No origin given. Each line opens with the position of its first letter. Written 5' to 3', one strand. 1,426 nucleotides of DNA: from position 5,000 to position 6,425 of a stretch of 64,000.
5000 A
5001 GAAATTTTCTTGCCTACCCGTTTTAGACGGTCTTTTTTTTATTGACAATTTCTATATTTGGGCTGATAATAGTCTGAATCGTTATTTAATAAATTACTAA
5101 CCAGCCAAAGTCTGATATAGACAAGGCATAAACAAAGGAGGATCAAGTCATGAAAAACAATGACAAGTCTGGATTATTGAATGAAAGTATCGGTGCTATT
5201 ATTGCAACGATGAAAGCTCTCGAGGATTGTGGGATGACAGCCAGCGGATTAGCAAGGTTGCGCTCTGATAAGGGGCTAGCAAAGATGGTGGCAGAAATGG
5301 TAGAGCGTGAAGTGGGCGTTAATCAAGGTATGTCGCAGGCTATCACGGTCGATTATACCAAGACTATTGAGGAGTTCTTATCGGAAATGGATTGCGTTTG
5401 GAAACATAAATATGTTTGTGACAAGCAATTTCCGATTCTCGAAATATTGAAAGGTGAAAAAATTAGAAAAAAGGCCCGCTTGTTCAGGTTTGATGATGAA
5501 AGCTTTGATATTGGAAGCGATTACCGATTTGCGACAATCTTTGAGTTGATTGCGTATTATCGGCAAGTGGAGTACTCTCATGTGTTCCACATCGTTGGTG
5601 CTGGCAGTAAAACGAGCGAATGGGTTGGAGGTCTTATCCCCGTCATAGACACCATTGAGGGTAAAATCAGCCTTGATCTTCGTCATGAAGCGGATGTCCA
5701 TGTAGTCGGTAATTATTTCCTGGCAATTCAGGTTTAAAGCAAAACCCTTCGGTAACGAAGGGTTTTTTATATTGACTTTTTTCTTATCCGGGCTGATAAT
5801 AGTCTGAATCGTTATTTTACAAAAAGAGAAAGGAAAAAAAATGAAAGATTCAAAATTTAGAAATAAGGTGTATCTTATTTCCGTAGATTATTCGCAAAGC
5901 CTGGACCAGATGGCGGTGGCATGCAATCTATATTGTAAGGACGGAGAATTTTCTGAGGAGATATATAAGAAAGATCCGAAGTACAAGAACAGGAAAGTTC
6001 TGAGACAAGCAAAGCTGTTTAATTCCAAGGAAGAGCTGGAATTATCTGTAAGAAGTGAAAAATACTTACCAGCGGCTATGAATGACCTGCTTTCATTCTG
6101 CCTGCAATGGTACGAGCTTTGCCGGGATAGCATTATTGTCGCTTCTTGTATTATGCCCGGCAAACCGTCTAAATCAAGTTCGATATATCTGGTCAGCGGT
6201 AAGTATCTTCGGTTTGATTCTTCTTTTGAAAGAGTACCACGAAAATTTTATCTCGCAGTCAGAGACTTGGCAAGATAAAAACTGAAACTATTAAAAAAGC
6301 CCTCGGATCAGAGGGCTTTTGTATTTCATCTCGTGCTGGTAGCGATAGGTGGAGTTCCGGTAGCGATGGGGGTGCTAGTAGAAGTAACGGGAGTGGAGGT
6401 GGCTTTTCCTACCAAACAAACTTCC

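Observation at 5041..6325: Twin single-gene cassettes with a duplicated promoter/leader and divergent paralogous proteins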

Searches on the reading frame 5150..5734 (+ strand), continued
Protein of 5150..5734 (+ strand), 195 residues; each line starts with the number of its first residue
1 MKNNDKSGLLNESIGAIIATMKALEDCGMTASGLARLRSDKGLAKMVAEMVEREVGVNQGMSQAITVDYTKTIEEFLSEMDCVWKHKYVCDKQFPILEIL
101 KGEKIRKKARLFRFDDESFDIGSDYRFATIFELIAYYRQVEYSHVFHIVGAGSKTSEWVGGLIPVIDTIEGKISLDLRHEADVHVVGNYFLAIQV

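Call 73: search_protein_families(library=pfam, proteins=[P0010, P0011, P0012, P0016, P0020, P0023, P0004, P0003, L006:2247-3254:+, L006:3460-3885:+], max_evalue=1)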
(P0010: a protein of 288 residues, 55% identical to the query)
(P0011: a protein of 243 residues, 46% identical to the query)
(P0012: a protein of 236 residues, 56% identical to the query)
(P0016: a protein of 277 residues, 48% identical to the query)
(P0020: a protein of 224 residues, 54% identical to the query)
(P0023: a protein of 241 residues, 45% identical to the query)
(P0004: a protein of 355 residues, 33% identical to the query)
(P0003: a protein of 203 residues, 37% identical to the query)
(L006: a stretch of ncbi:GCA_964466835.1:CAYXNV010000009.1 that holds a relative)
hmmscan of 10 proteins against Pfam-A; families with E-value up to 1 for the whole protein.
P0010 (288 aa): 1 family
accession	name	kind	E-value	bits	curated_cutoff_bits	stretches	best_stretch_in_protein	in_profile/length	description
PF09976.15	TPR_21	-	0.075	13.2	25.5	1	126-192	98-164/193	Tetratricopeptide repeat-like domain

P0011 (243 aa): 1 family
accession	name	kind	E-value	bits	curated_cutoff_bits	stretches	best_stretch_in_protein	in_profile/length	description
PF21578.3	117-like_vir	-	0.044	14.4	27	1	109-161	19-76/101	Virus, 117-like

P0012 (236 aa): 0 families

P0016 (277 aa): 0 families

P0020 (224 aa): 3 families
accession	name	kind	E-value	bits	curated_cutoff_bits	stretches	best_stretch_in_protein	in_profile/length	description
PF21496.2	MIC5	-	0.0034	17.9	27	1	5-52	23-70/74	Microneme protein MIC5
PF03767.20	Acid_phosphat_B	-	0.029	14.3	27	0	98-135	107-143/230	HAD superfamily, subfamily IIIB (Acid phosphatase)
PF18754.6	Nmad3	-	0.15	12.1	27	0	5-33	79-107/247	Nucleotide modification associated domain 3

P0023 (241 aa): 3 families
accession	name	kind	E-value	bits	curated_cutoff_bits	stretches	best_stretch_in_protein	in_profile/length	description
PF05389.17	MecA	-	0.011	15.8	22.5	1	21-148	19-103/221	Negative regulator of genetic competence (MecA)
PF14186.12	Aida_C2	-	0.053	13.5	25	1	174-207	83-116/146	Axin interactor dorsalisation-associated protein, C-terminal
PF23121.1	SPOC_AIPP2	-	0.059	14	28.1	1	41-121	30-111/131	AIPP2, SPOC-like domain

P0004 (355 aa): 3 families
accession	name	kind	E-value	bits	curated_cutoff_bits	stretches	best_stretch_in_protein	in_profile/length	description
PF21496.2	MIC5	-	0.096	13.3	27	0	14-57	27-70/74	Microneme protein MIC5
PF06148.17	COG2_N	-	0.14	12.7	24.3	0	62-84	9-31/75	COG2 N-terminal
PF18079.6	AglB_L1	-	0.19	12.3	23.6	0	70-99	41-72/87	Archaeal glycosylation protein B long peripheral domain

P0003 (203 aa): 2 families
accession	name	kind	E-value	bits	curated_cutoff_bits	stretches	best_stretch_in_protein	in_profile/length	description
PF14485.11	DUF4431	-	0.031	14.5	24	1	89-112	7-30/48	Domain of unknown function (DUF4431)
PF19011.5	DUF5740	-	0.13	13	26.5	1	42-92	42-92/94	Family of unknown function (DUF5740)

L006:2247-3254:+ (336 aa): 2 families
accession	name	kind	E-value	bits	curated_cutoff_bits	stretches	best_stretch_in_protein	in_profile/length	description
PF00078.32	RVT_1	-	2.1e-28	99.9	29.6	1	72-274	8-203/205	Reverse transcriptase (RNA-dependent DNA polymerase)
PF20376.4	DUF6671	-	0.015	15.5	23.8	1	227-312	27-114/217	Domain of unknown function (DUF6671)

L006:3460-3885:+ (142 aa): 0 families

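Call 84: search_protein_families(library=ncbifam, proteins=[window:5150-5734:+, P0003, P0011, P0010, P0016, L006:2247-3254:+, L006:3460-3885:+], max_evalue=1)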
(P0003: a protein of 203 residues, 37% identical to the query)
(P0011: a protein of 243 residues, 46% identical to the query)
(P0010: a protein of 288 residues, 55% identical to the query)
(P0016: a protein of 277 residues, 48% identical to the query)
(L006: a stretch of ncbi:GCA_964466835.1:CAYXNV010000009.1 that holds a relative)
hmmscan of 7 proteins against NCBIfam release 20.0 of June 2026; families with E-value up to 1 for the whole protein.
window:5150-5734:+ (195 aa): 0 families

P0003 (203 aa): 1 family
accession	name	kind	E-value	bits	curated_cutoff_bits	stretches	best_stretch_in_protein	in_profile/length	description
NF002619.0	PRK02271.1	equivalog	0.16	11.2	276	1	39-93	222-276/329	5,10-methylenetetrahydromethanopterin reductase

P0011 (243 aa): 0 families

P0010 (288 aa): 0 families

P0016 (277 aa): 0 families

L006:2247-3254:+ (336 aa): 8 families
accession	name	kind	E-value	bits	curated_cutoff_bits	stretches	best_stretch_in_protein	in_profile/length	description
TIGR04416.1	group_II_RT_mat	equivalog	6.3e-41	140.7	300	1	34-293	24-284/353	group II intron reverse transcriptase/maturase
NF041747.1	Drt3a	equivalog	1.9e-23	83.5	200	1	135-268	109-243/412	antiviral reverse transcriptase Drt3a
NF041746.1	Drt2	equivalog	9.7e-18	64.5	390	2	184-299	220-344/416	antiviral reverse transcriptase Drt2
NF038233.2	retron_St85_RT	exception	1e-16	61.1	235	1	135-258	87-210/289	retron St85 family RNA-directed DNA polymerase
NF041749.1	Drt4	equivalog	9.1e-08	31.5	450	1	183-277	190-280/489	antiviral reverse transcriptase Drt4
NF041750.1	Drt5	equivalog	2.2e-07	30.2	550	1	106-262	97-250/484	antiviral reverse transcriptase Drt5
NF042941.1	Retron_TIR_antiphage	equivalog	1.2e-05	24.3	600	1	131-238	86-192/464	TIR domain-containing anti-phage reverse transcriptase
NF008927.0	PRK12285.1-4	equivalog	0.012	14.7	478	1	204-268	94-158/385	tryptophan--tRNA ligase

L006:3460-3885:+ (142 aa): 0 families

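Call 85: search_protein_families(library=phrogs, proteins=[window:5150-5734:+, P0003, P0011, P0010, P0016, L006:2247-3254:+, L006:3460-3885:+], max_evalue=1)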
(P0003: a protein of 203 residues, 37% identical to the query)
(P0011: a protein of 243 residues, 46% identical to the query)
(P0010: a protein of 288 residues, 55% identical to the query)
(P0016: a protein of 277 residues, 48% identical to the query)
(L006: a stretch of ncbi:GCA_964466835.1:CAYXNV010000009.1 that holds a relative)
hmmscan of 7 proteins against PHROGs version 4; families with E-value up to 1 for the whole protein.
window:5150-5734:+ (195 aa): 3 families
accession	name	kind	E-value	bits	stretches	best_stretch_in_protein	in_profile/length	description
phrog_8350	-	unknown function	0.008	17.4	1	52-102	5-54/76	-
phrog_25392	-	unknown function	0.12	13.7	1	83-131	4-52/138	-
phrog_1853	-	unknown function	0.23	12.4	1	60-101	115-156/159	-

P0003 (203 aa): 1 family
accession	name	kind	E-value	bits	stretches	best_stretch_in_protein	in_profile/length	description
phrog_33021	-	unknown function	0.11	13.1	1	34-98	32-96/224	-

P0011 (243 aa): 0 families

P0010 (288 aa): 1 family
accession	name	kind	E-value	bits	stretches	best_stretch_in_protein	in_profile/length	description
phrog_1739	-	unknown function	0.058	15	1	86-150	27-93/97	-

P0016 (277 aa): 2 families
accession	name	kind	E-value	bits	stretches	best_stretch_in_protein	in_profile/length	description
phrog_24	-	tail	0.12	11.4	1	4-32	284-315/1151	tail length tape measure protein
phrog_32305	-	unknown function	0.13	13.1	1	226-251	10-35/43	-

L006:2247-3254:+ (336 aa): 2 families
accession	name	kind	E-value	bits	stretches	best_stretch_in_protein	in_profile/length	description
phrog_1423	-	DNA, RNA and nucleotide metabolism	3.3e-106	357.6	1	1-328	95-439/1040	Reverse transcriptase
phrog_2825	-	DNA, RNA and nucleotide metabolism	1.7e-10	41.6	1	41-299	24-272/336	polymerase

L006:3460-3885:+ (142 aa): 0 families

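Call 90: find_encoding_contigs(protein=P0008, flank=8000, max_places=2)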
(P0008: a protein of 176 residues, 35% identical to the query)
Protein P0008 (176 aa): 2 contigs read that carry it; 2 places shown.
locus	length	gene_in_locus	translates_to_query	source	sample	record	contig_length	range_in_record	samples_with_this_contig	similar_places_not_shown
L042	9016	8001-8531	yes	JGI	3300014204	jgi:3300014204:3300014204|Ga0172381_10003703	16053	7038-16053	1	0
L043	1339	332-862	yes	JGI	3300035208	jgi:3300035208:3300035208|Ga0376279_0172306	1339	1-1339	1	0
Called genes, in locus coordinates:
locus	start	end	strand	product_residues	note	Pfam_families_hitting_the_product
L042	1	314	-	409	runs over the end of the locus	PF00579:tRNA-synt_1b, PF22421:SYY_C-terminal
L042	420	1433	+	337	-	-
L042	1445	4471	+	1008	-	PF05157:MshEN (weak), PF04851:ResIII (faint), PF00437:T2SSE, PF00004:AAA (faint), PF00005:ABC_tran (faint), PF02492:cobW (faint), PF07724:AAA_2 (faint), PF00437:T2SSE, +8 more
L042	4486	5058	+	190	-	PF01997:Translin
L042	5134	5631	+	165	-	PF00149:Metallophos, PF12850:Metallophos_2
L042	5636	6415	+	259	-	PF00459:Inositol_P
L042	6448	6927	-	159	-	PF15891:Nuc_deoxyri_tr2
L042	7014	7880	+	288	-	PF02811:PHP, PF22607:FAD_binding-like (weak)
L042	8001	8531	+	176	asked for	-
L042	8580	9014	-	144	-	?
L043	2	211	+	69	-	?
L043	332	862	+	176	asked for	-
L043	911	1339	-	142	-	?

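Call 91: find_encoding_contigs(protein=P0018, flank=8000, max_places=2)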
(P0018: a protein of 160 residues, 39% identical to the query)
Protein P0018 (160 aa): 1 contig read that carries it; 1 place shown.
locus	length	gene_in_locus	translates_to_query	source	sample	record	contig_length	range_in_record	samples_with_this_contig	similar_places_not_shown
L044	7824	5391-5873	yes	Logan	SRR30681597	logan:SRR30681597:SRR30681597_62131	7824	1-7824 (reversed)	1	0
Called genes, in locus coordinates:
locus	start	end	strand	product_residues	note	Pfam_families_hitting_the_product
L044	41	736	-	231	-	-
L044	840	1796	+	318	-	PF00535:Glycos_transf_2, PF10111:Glyco_tranf_2_2 (weak), PF02709:Glyco_transf_7C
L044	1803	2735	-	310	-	PF02485:Branch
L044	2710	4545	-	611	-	PF00664:ABC_membrane, PF00005:ABC_tran, PF02463:SMC_N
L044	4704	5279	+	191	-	-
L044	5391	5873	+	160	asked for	-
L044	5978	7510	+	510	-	PF03321:GH3, PF23571:GH3_M, PF23572:GH3_C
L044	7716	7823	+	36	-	?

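Call 92: find_encoding_contigs(protein=P0004, flank=8000, max_places=2)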
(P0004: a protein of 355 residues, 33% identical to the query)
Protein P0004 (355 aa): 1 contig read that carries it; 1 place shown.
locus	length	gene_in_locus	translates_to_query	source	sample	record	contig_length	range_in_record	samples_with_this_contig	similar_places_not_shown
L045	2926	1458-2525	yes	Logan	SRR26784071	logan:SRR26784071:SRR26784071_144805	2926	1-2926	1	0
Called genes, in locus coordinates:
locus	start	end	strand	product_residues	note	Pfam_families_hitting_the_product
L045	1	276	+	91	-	?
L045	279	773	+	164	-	-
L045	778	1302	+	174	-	-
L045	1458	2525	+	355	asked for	-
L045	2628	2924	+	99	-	?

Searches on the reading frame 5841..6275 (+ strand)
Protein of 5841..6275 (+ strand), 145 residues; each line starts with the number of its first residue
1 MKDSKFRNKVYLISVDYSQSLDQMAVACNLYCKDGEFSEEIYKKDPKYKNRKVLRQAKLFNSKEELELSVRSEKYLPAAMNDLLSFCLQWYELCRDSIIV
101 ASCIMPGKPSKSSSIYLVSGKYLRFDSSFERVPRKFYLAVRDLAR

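Call 8: search_protein_families(library=pfam, proteins=[window:5841-6275:+], max_evalue=10)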
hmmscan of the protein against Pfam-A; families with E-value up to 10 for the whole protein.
window:5841-6275:+ (145 aa): 0 families

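Call 9: search_protein_families(library=padloc, proteins=[window:5841-6275:+], max_evalue=10)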
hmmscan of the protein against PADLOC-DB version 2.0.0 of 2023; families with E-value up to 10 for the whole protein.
window:5841-6275:+ (145 aa): 0 families

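Call 12: find_homologous_proteins(query=window:5841-6275:+, max_evalue=0.01)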
Query window:5841-6275:+ (145 aa): 1 proteins with E <= 0.01 among 5 candidates.
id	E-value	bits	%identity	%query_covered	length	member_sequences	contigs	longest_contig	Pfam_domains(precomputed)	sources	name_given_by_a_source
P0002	3.6e-89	314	100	100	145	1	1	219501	-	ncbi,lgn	ncbi:MAG: hypothetical protein ACM3PZ_01115 [Bacillota bacterium]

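Call 26: predict_structure(protein=window:5841-6275:+)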
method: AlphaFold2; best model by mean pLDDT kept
length: 145 residues; sequences in the alignment: 1
mean_pLDDT: 58.3   pTM: 0.53
mean pLDDT of the five models: 58.3, 51.3, 45.5, 41.1, 39.5
residues with pLDDT >= 90: 0; 70-90: 20; 50-70: 102; < 50: 23
segments of 3 or more residues with pLDDT < 50: 1-4, 102-115
pLDDT, mean of each block of 10 residues (from residue 1): 51 59 59 65 69 65 75 57 65 55 41 48 53 57 55
secondary structure, 60 per line:
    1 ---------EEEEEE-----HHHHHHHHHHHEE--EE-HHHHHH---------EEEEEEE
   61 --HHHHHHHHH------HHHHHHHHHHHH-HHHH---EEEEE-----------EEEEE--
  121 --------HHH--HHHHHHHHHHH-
elements in order: E10-15 H21-31 H39-44 E54-60 H63-71 H78-89 H91-94 E98-102 E114-118 H134-144

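Call 53: fold_search(model_id=the predicted structure, library=pdb)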
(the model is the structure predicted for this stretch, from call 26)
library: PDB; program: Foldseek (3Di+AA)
matches with E <= 10: 227; with E <= 0.001: 0
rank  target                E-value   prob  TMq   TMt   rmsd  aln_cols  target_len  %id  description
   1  1lij                  8.2e-01  0.05  0.22  0.12  13.4       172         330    8  STRUCTURE OF T. GONDII ADENOSINE KINASE BOUND TO PRODRUG 2 7-IODOTUBERCIDIN AND AMP-PCP (released 2002-05-15)
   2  6ypa_B                1.2e+00  0.02  0.16  0.11  13.9       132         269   12  The C146A variant of an amidase from Pyrococcus horikoshii with bound glutaramide (released 2020-06-03)
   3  5xwm_A                1.4e+00  0.06  0.27  0.13  18.3       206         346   12  human ERp44 zinc-bound form (released 2019-01-02)
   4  1vgl_C                1.4e+00  0.08  0.20  0.26   9.3        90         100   13  Crystal structure of tetrameric KaiB from T.elongatus BP-1 (released 2005-08-16)
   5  6ypa_A                1.5e+00  0.02  0.17  0.11  13.6       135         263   11  The C146A variant of an amidase from Pyrococcus horikoshii with bound glutaramide (released 2020-06-03)
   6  9wpo_D                1.6e+00  0.03  0.17  0.11  12.1       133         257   13  Crystal structure of the nitrilase superfamily protein CJ1056C from Campylobacter jejuni in space group P21 (released 2025-10-08)
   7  1j31_A                1.6e+00  0.02  0.15  0.11  13.5       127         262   11  Crystal Structure of Hypothetical Protein PH0642 from Pyrococcus horikoshii (released 2004-03-09)
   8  6ypa_D                1.6e+00  0.02  0.15  0.10  13.4       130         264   12  The C146A variant of an amidase from Pyrococcus horikoshii with bound glutaramide (released 2020-06-03)
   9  1wwj_C                1.7e+00  0.07  0.22  0.28   7.7        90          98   13  crystal structure of KaiB from Synechocystis sp. (released 2005-02-15)
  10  4hrv_A                1.7e+00  0.03  0.20  0.20  13.6       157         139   11  Crystal Structure of Lipoprotein GNA1162 from Neisseria meningitidis (released 2013-04-24)
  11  6q5v_A                2.0e+00  0.04  0.22  0.17  15.1       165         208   13  1-Cys SiPrx, a Prx6-family 1-Cys peroxiredoxin of the thermoacidophilic archaeon Sulfolobus islandicus (released 2019-05-29)
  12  3ivz_A                2.1e+00  0.01  0.14  0.09  14.1       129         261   10  Crystal structure of hyperthermophilic nitrilase (released 2010-09-22)
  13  7v6c_B                2.2e+00  0.09  0.23  0.14   8.9        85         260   13  Structure of the Dicer-2-R2D2 heterodimer bound to small RNA duplex (released 2022-03-23)
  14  9du6_A                2.4e+00  0.18  0.22  0.17   3.7        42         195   21  Crystal structure of ADP-ribose diphosphatase from Klebsiella pneumoniae (ATP bound) (released 2024-10-16)
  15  2qke_C                2.4e+00  0.04  0.16  0.21   9.8        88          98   15  Wild Type Crystal Structure of Full Length Circadian Clock Protein KaiB from Thermosynechococcus elongatus BP-1 (released 2008-06-17)
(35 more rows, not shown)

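Call 84: search_protein_families(library=ncbifam, proteins=[window:5841-6275:+], max_evalue=1)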
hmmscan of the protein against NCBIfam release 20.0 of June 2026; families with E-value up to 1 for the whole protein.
window:5841-6275:+ (145 aa): 1 family
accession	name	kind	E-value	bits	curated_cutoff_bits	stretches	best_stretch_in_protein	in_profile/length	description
NF003513.0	PRK05182.1-2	equivalog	0.23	10.3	302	1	44-77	239-272/338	DNA-directed RNA polymerase subunit alpha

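Call 85: search_protein_families(library=phrogs, proteins=[window:5841-6275:+], max_evalue=1)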
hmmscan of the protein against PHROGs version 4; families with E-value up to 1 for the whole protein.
window:5841-6275:+ (145 aa): 0 families
